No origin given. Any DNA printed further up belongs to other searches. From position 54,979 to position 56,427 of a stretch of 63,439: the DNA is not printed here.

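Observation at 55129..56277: Unrecognised 382-aa methyltransferase-fold protein as the direct target of a SAM OFF-switch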

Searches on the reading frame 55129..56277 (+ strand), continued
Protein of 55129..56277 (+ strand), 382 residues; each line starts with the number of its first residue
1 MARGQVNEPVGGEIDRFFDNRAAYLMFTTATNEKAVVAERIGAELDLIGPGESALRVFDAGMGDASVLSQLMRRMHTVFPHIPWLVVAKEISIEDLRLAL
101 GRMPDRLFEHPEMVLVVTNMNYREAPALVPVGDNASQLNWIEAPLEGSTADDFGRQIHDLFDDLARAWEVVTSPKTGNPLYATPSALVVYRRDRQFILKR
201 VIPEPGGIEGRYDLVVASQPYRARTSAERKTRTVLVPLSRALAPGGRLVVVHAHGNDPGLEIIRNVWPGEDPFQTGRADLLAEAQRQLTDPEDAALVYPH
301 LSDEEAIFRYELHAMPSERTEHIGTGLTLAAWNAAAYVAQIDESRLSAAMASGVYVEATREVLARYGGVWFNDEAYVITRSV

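Call 56: search_protein_families(library=pfam, proteins=[L067:3234-3974:+, L062:3103-3879:+, L062:1242-2564:+, L067:5104-6417:-, L067:1742-3172:-, L062:5101-6354:-, L066:5096-6367:-, L066:7019-8425:-, L050:1-2355:+, L027:2751-3890:-], max_evalue=0.001)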
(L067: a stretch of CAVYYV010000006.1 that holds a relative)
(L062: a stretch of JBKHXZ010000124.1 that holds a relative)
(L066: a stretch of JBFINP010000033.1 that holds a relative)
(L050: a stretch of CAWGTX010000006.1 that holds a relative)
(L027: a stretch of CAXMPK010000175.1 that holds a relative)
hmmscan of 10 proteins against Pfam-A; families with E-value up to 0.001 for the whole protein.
L067:3234-3974:+ (246 aa): 1 family
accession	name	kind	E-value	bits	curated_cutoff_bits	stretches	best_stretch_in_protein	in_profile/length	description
PF00480.26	ROK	-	4e-18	66.4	22.9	1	5-155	2-158/294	ROK family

L062:3103-3879:+ (258 aa): 1 family
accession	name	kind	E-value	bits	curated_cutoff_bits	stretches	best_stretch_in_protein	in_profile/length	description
PF00557.29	Peptidase_M24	-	6.2e-50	170.3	23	1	11-238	1-207/208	Metallopeptidase family M24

L062:1242-2564:+ (440 aa): 1 family
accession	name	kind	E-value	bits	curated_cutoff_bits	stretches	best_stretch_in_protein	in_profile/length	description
PF00344.25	SecY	-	2e-108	362.8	32.2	1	74-423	1-306/306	SecY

L067:5104-6417:- (437 aa): 9 families
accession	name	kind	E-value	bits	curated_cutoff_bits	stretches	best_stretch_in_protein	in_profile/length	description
PF13167.11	GTP-bdg_N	-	2.1e-29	102.4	25.4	1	44-131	2-89/89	GTP-binding GTPase N-terminal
PF16360.10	GTP-bdg_M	-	8.8e-27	93.9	29.5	1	134-212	2-79/79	GTP-binding GTPase Middle Region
PF01926.29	MMR_HSR1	-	2.1e-19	70.2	21.9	1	219-338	1-113/113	50S ribosome-binding GTPase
PF03193.22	RsgA_GTPase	-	6.8e-09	36.2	30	0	314-378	38-107/174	RsgA GTPase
PF00025.27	Arf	-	4.1e-06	26.8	22.3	0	211-258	8-52/174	ADP-ribosylation factor family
PF02421.24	FeoB_N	-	2.2e-05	24.4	27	1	219-372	2-153/156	Ferrous iron transport protein B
PF13191.12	AAA_16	-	8.8e-05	23.5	32.6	1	201-355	9-157/167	AAA ATPase domain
PF16897.10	MMR_HSR1_Xtn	-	9.2e-05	22.8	35.2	1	330-379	56-104/106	C-terminal region of MMR_HSR1 domain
PF00350.29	Dynamin_N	-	0.00072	20.1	27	0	220-246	1-27/168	Dynamin family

L067:1742-3172:- (476 aa): 2 families
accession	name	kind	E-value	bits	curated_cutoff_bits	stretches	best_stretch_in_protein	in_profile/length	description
PF00393.24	6PGD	-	9e-123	409.7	27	1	182-467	1-290/290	6-phosphogluconate dehydrogenase, C-terminal domain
PF03446.21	NAD_binding_2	-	2.1e-43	148.5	21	1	8-172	2-155/161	NAD binding domain of 6-phosphogluconate dehydrogenase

L062:5101-6354:- (417 aa): 3 families
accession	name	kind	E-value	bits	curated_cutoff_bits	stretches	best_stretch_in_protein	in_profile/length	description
PF00817.25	IMS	-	6.2e-48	162.9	23.2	1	11-152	1-147/148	impB/mucB/samB family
PF11799.13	IMS_C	-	5e-24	85.3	20.7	1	241-351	2-109/109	impB/mucB/samB family C-terminal domain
PF21999.2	IMS_HHH_1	-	9.3e-05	23.3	27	1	182-227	5-50/53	DNA polymerase-iota, thumb domain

L066:5096-6367:- (423 aa): 11 families
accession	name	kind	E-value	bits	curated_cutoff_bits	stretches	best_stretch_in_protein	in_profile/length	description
PF07724.20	AAA_2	-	1.3e-34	120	27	1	108-305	2-165/166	AAA domain (Cdc48 subfamily)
PF06689.19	zf-C4_ClpX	-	3.3e-21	75.3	27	1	11-47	2-39/39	ClpX C4-type zinc finger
PF00004.35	AAA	-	2.1e-16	61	21.2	1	112-239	1-109/131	ATPase family associated with various cellular activities (AAA)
PF10431.15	ClpB_D2-small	-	3.7e-11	43.3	21.9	1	312-389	1-74/81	C-terminal, D2-small domain, of ClpB protein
PF07728.20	AAA_5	-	1.4e-07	32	22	1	111-189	1-81/139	AAA domain (dynein-related subfamily)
PF05496.18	RuvB_N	-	4.3e-06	27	27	1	75-191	10-101/159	Holliday junction DNA helicase RuvB P-loop domain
PF13401.12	AAA_22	-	8.2e-06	26.6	27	1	108-186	4-96/130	AAA domain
PF01078.27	Mg_chelatase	-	8.4e-06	25.8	20.3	0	110-134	23-47/207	Magnesium chelatase, subunit ChlI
PF00493.29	MCM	-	0.00018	21.1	23.3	1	70-190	22-137/224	MCM P-loop domain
PF00158.32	Sigma54_activat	-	0.00035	20.7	20.2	0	103-131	16-44/168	Sigma-54 interaction domain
PF12775.13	AAA_7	-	0.00041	20.4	25.8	0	108-183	32-109/181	P-loop containing dynein motor region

L066:7019-8425:- (468 aa): 2 families
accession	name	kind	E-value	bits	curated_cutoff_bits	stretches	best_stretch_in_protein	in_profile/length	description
PF05698.19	Trigger_C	-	2.8e-35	122.2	22.7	1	260-421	1-162/162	Bacterial trigger factor protein (TF) C-terminus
PF05697.18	Trigger_N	-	1.3e-28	100.5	22.2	1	1-144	1-143/144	Bacterial trigger factor protein (TF)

L050:1-2355:+ (784 aa): 3 families
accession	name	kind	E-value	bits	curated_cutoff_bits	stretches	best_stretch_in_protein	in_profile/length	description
PF08482.15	HrpB_C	-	1.6e-39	135.7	25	1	654-784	1-133/133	ATP-dependent helicase C-terminal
PF00271.37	Helicase_C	-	3.7e-11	43.7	23.5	1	190-306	12-110/110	Helicase conserved C-terminal domain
PF00270.35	DEAD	-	2.1e-09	37.8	26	1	4-142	17-161/167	DEAD/DEAH box helicase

L027:2751-3890:- (379 aa): 1 family
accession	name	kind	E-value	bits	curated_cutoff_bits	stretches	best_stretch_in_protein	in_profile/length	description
PF00155.27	Aminotran_1_2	-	1.8e-29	103.5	19.7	1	32-373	10-360/361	Aminotransferase class I and II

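Call 57: search_solved_structures(query=A4, max_evalue=10, show_alignments=3)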
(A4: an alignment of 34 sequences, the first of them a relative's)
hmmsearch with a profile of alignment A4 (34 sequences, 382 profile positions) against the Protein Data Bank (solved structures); distinct sequences matched with E-value up to 10: 2.
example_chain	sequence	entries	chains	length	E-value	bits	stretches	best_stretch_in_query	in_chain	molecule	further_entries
6z2i_A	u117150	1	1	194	0.023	17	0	238-286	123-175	de novo designed TIM barrel DeNovoTIM6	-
5thy_A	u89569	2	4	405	0.1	14.8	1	205-256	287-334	CurJ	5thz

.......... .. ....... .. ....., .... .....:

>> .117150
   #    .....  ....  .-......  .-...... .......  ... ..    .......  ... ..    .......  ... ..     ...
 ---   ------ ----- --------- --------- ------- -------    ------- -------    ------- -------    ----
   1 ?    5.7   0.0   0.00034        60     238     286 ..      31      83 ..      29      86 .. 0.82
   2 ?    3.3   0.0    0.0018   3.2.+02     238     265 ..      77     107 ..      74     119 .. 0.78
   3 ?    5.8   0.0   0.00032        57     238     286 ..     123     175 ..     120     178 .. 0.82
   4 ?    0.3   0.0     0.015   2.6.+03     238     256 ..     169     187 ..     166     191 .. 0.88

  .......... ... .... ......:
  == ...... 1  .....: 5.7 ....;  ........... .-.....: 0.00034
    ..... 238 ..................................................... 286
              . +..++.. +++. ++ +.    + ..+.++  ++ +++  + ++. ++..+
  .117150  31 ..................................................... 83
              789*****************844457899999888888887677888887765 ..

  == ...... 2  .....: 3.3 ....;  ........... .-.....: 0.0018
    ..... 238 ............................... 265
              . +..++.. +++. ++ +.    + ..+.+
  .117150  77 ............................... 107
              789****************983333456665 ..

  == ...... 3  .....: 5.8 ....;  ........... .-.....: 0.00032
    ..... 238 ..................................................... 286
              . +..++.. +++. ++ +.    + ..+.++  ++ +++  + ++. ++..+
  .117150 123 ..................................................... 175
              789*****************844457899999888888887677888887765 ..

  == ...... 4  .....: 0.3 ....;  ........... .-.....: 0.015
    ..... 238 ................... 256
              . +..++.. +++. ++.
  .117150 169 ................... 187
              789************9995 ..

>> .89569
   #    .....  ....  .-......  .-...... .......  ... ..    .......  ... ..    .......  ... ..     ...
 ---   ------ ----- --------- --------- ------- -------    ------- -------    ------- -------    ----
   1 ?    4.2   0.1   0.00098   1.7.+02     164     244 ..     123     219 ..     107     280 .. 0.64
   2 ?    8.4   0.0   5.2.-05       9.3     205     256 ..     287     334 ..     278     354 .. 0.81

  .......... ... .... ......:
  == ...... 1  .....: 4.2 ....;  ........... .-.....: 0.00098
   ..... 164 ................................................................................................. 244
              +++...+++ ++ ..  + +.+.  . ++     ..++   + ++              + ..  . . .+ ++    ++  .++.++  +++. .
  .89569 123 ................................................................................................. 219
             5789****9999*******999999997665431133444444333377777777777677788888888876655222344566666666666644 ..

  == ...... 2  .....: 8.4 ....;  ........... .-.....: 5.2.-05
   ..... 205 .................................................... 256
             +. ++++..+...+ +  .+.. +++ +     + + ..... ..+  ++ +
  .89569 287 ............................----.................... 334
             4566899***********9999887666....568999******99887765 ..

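Call 75: search_solved_structures(query=L017:5165-6280:+, max_evalue=0.00001)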
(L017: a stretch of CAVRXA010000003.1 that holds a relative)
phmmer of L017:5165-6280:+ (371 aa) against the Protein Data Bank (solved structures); distinct sequences matched with E-value up to 0.00001: 10.
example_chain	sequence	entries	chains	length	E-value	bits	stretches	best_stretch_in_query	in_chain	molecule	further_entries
1ypx_A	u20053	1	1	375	9.3e-102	344.2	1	4-370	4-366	putative vitamin-B12 independent methionine synthase family protein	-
1xpg_A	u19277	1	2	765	6.3e-10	42.1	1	5-248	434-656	5-methyltetrahydropteroyltriglutamate--homocysteine methyltransferase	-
1t7l_A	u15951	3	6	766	6.3e-10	42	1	5-248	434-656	5-methyltetrahydropteroyltriglutamate--homocysteine methyltransferase | 5-methyltetrahydropteroyltriglutamate-homocysteine methyltransferase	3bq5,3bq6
1xdj_A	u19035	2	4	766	6.3e-10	42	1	5-248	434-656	5-methyltetrahydropteroyltriglutamate--homocysteine methyltransferase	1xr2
3rpd_A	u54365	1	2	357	1.9e-07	33.9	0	13-195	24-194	Methionine synthase (B12-independent)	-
2nq5_A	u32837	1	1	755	1.7e-06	30.7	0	10-197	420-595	5-methyltetrahydropteroyltriglutamate--homocysteine methyltransferase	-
3l7r_A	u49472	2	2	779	1.9e-06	30.6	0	10-197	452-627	5-methyltetrahydropteroyltriglutamate--homocysteine methyltransferase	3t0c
3ppc_A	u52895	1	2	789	8.5e-06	28.5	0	5-194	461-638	5-methyltetrahydropteroyltriglutamate--homocysteine methyltransferase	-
3ppf_A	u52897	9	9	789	8.5e-06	28.5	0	5-194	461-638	5-methyltetrahydropteroyltriglutamate--homocysteine methyltransferase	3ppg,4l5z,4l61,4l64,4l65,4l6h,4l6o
3pph_A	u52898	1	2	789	8.5e-06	28.5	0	5-194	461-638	5-methyltetrahydropteroyltriglutamate--homocysteine methyltransferase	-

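Call 76: find_homologous_proteins(query=P0122, max_evalue=1e-20)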
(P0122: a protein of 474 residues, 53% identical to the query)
Query P0122 (474 aa): 8000 proteins with E <= 1e-20 among 8000 candidates; the best 120 are listed.
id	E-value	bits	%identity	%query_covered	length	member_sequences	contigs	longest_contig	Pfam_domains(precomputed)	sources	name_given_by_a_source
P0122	0.0e+0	1078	100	100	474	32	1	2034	-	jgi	jgi:hypothetical protein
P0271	0.0e+0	1033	95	100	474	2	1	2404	-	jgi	-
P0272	0.0e+0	1011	92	100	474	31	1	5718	-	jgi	jgi:hypothetical protein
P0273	1.1e-297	1006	91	100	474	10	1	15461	-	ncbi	-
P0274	4.0e-297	1004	92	100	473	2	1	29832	-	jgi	jgi:hypothetical protein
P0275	4.8e-296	1000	91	100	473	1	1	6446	-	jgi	jgi:hypothetical protein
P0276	6.5e-296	1000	92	100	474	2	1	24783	-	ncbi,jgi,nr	ncbi:MAG TPA: hypothetical protein VMT02_03035 [Burkholderiales bacterium]|nr:hypothetical protein [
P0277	6.8e-296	1000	90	100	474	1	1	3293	-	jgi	jgi:hypothetical protein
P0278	4.1e-295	997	91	100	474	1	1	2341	-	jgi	jgi:hypothetical protein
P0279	7.1e-295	996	91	100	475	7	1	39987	-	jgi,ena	-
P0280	1.8e-294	995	91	100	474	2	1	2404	-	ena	-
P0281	2.1e-294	995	90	100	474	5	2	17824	-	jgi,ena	jgi:hypothetical protein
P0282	2.1e-293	991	92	100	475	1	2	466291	-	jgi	jgi:hypothetical protein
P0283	3.7e-293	991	90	100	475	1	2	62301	-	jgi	jgi:hypothetical protein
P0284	3.2e-292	988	91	100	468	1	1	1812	-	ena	-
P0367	3.5e-266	902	84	100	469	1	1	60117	-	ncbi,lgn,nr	ncbi:MAG: hypothetical protein HY017_19235 [Betaproteobacteria bacterium]|nr:hypothetical protein [B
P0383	1.3e-263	893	82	99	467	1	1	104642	-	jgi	-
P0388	5.6e-263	891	83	98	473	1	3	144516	-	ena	-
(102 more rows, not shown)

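Call 77: find_encoding_contigs(protein=P0282, flank=7000, max_places=3)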
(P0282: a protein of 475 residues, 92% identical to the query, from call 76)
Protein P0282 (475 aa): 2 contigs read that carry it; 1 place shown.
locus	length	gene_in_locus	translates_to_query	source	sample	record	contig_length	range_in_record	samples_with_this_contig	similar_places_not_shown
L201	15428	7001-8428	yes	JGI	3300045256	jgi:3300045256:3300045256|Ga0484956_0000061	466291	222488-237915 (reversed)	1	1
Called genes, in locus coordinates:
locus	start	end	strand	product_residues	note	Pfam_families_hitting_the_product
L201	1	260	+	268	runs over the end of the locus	PF00378:ECH_1, PF16113:ECH_2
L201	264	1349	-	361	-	PF10994:DUF2817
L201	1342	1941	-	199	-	PF02441:Flavoprotein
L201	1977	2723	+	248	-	PF00596:Aldolase_II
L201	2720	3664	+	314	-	PF03401:TctC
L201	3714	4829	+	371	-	-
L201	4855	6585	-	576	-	PF00920:ILVD_EDD_N, PF24877:ILV_EDD_C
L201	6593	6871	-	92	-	-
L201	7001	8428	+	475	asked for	-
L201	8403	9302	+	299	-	PF02219:MTHFR (faint)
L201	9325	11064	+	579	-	PF00501:AMP-binding, PF23562:AMP-binding_C_3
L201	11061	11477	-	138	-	PF01989:AcnX_swivel_put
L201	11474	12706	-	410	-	PF04412:AcnX, PF28403:AcnX_2nd, PF28406:AcnX_3rd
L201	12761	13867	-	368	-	PF01494:FAD_binding_3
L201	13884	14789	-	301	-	PF00126:HTH_1, PF03466:LysR_substrate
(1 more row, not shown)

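Call 78: find_encoding_contigs(protein=P0383, flank=7000, max_places=3)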
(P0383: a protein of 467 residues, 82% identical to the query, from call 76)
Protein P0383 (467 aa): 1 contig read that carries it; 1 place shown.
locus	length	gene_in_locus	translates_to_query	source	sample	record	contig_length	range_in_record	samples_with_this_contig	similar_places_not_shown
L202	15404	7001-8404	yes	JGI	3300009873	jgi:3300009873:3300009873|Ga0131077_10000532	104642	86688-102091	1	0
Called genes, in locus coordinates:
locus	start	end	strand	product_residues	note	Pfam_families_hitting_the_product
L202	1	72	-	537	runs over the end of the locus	PF00501:AMP-binding, PF13193:AMP-binding_C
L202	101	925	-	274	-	PF00378:ECH_1, PF16113:ECH_2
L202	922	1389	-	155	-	PF01047:MarR, PF12802:MarR_2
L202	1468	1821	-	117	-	-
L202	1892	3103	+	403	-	PF00174:Oxidored_molyb, PF03404:Mo-co_dimer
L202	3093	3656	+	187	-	PF00034:Cytochrom_C (faint), PF13442:Cytochrome_CBB3 (faint)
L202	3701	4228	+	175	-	-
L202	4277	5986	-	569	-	PF00920:ILVD_EDD_N, PF24877:ILV_EDD_C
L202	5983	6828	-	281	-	PF01557:FAA_hydrolase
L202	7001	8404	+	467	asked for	-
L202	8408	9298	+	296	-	PF02219:MTHFR (faint)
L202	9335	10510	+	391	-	PF00990:GGDEF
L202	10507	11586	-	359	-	PF00296:Bac_luciferase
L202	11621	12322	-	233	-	PF00005:ABC_tran, PF13304:AAA_21 (faint)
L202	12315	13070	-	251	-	PF00005:ABC_tran, PF13304:AAA_21 (faint), PF12399:BCA_ABC_TP_C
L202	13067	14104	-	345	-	PF02653:BPD_transp_2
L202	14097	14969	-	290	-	PF02653:BPD_transp_2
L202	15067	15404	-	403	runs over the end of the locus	PF13458:Peripla_BP_6, PF13433:Peripla_BP_5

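Call 79: search_solved_structures(query=L011:1926-2759:+, max_evalue=0.01, show_alignments=1)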
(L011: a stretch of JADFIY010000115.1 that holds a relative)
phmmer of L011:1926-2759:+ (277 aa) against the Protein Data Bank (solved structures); distinct sequences matched with E-value up to 0.01: 7.
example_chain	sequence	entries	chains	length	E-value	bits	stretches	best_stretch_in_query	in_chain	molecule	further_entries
7xg9_A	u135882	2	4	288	5.7e-33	117.6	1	7-267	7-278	5,10-methylenetetrahydrofolate reductase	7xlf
1v93_A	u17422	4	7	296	3.4e-06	29.9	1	26-261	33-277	5,10-Methylenetetrahydrofolate reductase | Methylenetetrahydrofolate reductase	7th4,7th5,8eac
3apt_A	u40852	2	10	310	3.9e-06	29.6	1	26-261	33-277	Methylenetetrahydrofolate reductase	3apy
8uy1_D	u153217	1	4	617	7.7e-06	28.7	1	129-265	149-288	Methylenetetrahydrofolate reductase-like protein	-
8uy2_A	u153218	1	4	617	7.9e-06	28.6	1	129-265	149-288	Methylenetetrahydrofolate reductase-like protein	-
6fcx_A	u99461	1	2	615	0.00051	22.7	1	105-261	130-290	Methylenetetrahydrofolate reductase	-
8qa4_A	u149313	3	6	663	0.00059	22.5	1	105-261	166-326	Methylenetetrahydrofolate reductase (NADPH)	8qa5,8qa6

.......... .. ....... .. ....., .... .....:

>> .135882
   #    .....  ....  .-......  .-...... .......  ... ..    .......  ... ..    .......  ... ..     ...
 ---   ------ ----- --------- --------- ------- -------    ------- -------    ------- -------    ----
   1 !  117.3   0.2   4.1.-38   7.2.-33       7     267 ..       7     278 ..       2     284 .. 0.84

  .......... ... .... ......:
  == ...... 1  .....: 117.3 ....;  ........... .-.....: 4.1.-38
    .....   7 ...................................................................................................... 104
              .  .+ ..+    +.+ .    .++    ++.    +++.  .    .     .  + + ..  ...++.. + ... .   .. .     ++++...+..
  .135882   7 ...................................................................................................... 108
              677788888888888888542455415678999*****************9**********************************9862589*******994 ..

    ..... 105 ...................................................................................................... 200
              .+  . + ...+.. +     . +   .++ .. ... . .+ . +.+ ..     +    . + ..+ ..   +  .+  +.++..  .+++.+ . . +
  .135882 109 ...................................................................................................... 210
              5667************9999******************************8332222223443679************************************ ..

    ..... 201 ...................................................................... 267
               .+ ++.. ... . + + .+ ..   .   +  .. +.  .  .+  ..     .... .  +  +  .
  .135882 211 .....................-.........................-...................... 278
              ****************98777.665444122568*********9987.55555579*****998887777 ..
